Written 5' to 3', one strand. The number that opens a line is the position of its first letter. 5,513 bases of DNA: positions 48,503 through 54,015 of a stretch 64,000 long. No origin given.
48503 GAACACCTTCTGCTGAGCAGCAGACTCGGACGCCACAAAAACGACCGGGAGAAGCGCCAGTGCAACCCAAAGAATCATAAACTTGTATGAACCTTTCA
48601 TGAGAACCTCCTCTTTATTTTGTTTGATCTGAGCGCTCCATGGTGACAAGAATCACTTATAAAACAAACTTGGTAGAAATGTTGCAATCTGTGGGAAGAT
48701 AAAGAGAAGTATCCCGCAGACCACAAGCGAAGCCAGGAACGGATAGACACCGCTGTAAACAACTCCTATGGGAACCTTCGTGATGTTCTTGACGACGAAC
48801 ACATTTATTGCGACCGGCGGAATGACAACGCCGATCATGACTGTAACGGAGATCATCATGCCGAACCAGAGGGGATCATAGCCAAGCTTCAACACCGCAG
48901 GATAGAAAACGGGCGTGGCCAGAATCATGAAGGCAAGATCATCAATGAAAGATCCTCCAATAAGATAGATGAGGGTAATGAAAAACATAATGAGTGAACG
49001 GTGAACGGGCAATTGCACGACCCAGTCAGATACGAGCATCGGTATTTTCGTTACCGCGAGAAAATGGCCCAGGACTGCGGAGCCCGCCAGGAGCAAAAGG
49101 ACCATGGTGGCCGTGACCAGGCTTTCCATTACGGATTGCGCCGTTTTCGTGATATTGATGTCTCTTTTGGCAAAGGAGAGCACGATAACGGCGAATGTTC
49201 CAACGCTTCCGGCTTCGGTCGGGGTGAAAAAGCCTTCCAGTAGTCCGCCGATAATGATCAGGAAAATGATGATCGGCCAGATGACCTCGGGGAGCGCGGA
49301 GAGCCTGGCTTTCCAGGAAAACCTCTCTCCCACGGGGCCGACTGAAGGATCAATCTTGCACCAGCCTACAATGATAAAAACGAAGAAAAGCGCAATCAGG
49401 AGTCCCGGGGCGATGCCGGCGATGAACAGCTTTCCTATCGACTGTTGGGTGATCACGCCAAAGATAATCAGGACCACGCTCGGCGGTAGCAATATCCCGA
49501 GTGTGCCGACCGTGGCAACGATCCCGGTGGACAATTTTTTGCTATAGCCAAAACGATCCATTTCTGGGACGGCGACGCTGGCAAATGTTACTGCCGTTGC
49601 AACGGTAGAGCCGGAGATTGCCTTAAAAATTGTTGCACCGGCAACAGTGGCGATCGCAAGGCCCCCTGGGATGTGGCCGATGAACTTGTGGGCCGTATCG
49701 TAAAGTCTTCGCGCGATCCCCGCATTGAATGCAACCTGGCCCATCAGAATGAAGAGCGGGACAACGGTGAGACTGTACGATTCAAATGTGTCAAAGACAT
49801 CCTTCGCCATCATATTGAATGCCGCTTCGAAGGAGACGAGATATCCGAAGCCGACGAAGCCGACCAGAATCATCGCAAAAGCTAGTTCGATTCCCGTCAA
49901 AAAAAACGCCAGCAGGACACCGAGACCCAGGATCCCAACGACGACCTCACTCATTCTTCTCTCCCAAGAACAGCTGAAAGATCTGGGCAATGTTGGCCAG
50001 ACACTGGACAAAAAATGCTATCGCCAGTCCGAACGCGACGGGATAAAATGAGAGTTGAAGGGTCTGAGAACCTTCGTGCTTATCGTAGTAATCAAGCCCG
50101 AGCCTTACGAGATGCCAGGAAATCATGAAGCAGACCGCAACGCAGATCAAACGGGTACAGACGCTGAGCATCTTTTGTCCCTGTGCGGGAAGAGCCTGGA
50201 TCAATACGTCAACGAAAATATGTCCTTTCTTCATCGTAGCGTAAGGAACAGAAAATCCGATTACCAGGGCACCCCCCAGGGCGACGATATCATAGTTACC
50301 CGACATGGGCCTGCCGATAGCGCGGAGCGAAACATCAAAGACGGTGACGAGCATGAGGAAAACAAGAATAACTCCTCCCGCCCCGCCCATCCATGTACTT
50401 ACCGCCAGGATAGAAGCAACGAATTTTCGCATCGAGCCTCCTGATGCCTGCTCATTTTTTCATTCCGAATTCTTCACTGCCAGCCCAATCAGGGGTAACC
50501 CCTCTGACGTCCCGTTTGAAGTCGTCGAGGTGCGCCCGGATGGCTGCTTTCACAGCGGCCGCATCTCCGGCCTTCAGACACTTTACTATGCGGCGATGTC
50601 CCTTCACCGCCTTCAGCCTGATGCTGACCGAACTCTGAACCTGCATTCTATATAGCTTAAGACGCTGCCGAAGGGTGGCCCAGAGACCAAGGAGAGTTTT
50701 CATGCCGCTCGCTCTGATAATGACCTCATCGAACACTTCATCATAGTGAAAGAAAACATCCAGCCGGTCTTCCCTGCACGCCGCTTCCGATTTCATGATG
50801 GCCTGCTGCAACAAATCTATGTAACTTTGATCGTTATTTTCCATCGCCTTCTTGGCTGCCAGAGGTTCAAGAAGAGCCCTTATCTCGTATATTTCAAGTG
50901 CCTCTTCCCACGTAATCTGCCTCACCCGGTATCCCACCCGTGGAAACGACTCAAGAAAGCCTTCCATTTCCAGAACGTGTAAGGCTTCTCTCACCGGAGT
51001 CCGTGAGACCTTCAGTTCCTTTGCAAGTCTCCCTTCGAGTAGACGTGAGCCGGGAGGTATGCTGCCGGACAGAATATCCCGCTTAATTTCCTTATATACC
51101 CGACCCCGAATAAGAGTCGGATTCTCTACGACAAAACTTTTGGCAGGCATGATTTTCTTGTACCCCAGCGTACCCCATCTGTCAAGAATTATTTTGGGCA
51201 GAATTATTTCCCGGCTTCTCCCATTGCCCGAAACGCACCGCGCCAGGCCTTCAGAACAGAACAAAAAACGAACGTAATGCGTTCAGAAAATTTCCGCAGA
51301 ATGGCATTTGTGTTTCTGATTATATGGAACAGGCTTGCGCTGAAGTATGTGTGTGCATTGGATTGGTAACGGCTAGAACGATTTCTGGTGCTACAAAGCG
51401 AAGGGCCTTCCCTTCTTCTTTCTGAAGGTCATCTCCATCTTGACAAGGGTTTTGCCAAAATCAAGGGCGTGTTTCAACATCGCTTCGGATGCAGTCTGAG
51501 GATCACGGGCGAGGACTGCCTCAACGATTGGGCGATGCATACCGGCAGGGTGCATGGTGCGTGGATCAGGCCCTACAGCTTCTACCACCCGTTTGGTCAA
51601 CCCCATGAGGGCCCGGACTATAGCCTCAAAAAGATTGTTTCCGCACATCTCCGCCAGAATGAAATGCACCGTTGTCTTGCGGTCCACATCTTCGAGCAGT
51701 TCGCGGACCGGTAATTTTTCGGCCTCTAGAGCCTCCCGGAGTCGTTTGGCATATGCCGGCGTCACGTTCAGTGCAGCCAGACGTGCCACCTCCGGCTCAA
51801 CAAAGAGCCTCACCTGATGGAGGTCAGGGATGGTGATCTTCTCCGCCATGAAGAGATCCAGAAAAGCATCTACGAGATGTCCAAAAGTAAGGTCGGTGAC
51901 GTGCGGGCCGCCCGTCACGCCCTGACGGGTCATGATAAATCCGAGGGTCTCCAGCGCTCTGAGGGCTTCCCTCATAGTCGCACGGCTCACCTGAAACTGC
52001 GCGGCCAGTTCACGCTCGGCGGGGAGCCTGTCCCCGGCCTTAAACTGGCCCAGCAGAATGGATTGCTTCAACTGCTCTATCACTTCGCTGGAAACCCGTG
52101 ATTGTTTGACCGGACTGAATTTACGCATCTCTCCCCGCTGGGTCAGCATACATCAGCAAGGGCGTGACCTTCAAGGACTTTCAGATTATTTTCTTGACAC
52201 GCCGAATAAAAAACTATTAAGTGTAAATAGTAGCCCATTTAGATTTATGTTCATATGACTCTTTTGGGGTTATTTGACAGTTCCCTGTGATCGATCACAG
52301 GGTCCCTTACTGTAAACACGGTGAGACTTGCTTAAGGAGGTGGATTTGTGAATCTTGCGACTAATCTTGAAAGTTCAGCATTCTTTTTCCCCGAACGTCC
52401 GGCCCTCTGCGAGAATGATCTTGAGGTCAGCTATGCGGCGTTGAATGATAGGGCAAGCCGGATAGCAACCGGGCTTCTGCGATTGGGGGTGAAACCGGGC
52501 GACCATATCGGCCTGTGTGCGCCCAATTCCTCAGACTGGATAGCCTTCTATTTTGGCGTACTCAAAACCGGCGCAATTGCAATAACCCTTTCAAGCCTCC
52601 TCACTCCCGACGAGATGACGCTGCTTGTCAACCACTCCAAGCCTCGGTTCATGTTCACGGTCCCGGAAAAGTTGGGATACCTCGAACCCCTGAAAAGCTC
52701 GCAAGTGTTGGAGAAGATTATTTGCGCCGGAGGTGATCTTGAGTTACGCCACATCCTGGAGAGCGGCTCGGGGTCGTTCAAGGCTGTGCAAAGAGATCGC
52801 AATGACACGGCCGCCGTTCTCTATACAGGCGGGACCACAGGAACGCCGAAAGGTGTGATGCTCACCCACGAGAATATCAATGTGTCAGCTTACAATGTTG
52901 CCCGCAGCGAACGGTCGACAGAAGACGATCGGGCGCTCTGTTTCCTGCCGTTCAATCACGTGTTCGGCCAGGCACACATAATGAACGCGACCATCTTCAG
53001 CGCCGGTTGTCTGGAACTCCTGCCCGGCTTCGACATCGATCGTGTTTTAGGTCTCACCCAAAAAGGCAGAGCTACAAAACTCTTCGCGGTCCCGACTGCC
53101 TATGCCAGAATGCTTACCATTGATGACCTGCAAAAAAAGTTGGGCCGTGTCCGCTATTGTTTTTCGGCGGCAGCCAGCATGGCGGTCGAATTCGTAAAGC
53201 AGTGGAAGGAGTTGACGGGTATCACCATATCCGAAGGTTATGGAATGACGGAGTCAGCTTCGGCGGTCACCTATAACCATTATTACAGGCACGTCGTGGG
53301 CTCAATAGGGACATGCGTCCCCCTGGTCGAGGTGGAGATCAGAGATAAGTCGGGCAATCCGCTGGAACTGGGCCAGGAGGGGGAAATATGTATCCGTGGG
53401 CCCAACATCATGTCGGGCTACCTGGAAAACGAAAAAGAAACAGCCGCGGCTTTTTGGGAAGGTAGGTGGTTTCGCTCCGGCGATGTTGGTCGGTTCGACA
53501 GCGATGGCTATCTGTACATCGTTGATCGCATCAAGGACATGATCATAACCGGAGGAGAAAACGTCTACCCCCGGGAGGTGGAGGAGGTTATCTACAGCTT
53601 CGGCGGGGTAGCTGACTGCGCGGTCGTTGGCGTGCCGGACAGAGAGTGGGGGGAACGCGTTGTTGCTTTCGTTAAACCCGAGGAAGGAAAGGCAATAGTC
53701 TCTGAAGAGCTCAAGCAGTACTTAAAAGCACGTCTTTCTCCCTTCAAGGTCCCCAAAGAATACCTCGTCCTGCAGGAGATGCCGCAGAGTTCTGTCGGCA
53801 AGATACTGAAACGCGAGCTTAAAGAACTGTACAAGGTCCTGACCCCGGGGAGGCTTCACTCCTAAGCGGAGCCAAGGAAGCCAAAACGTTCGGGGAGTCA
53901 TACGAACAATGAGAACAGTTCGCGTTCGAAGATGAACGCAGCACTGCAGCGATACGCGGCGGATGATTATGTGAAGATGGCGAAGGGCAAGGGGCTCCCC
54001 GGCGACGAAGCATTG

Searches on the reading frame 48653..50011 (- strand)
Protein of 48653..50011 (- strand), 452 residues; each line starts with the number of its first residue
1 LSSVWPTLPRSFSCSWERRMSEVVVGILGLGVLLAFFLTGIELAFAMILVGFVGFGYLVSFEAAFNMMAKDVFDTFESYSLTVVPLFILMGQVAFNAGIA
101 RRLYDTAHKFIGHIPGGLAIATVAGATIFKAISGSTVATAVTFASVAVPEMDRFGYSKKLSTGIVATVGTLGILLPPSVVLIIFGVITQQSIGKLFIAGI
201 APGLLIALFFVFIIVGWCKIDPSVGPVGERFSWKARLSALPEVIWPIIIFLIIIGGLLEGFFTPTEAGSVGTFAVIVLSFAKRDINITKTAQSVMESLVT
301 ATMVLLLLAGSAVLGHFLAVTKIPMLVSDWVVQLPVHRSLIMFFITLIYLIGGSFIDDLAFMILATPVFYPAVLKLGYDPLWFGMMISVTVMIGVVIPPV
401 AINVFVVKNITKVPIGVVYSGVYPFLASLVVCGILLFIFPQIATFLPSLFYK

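Call 51: search_protein_families(library=pfam, proteins=[window:48653-50011:-], max_evalue=0.00001)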
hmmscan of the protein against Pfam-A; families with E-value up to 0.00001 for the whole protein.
window:48653-50011:- (452 aa): 1 family
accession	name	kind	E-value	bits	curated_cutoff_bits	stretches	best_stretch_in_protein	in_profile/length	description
PF06808.19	DctM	-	4.6e-94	316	23.8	1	30-442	1-413/413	Tripartite ATP-independent periplasmic transporter, DctM component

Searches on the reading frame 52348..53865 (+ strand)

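Call 51: search_protein_families(library=pfam, proteins=[window:52348-53865:+], max_evalue=0.00001)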
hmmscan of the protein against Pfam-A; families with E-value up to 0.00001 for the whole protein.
window:52348-53865:+ (505 aa): 2 families
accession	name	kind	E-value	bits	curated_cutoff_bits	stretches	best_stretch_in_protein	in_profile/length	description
PF00501.34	AMP-binding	-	1.2e-86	291.4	29.9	1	10-359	4-384/384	AMP-binding enzyme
PF13193.12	AMP-binding_C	-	9.3e-20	71.8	24.5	1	410-485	1-76/76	AMP-binding enzyme C-terminal domain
